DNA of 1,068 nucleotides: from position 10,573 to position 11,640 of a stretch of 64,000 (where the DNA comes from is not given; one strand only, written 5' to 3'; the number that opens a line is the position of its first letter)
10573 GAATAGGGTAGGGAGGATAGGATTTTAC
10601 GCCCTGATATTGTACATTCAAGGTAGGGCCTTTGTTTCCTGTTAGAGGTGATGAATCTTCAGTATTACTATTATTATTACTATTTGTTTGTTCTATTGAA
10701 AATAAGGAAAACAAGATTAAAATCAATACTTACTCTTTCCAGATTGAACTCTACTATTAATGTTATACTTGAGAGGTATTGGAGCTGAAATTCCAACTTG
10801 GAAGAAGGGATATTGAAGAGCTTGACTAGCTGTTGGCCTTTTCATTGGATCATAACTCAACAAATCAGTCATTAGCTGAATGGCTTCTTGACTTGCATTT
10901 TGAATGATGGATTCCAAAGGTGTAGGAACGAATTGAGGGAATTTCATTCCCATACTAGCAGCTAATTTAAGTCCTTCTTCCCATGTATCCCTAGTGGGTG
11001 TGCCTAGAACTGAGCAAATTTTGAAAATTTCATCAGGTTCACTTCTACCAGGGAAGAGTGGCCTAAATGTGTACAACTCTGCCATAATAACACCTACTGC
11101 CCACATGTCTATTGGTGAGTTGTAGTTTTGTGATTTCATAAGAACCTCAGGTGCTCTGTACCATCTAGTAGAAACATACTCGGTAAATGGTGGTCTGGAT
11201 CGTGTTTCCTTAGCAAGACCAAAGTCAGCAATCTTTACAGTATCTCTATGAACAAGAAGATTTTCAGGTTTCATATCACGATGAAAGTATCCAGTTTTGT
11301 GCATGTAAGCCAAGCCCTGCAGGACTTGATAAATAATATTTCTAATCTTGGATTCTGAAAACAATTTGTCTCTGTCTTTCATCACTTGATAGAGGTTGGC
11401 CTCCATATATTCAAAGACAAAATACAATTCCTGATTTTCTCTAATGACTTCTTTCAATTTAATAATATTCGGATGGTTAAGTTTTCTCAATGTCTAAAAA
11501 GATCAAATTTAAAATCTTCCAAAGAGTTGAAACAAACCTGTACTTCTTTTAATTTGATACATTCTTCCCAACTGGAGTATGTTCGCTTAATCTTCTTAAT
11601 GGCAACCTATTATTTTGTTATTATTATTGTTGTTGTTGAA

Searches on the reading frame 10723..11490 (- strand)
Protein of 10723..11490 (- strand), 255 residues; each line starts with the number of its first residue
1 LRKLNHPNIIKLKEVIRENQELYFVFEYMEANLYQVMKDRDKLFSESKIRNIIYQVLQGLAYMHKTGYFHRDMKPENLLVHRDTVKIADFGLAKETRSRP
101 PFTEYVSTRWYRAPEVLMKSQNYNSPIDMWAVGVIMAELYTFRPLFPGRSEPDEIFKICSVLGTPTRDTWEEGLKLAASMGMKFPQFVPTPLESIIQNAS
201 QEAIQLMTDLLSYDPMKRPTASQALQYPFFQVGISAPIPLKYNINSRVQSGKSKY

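Call 45: search_protein_families(library=pfam, proteins=[window:10723-11490:-], max_evalue=0.00001)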
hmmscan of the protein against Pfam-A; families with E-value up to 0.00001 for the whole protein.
window:10723-11490:- (255 aa): 2 families
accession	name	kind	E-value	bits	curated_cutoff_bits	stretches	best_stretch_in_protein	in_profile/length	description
PF00069.31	Pkinase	-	4.3e-63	213.6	31.7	1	1-230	52-263/263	Protein kinase domain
PF07714.23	PK_Tyr_Ser-Thr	-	2.7e-31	109.3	23.1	1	1-142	55-200/258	Protein tyrosine and serine/threonine kinase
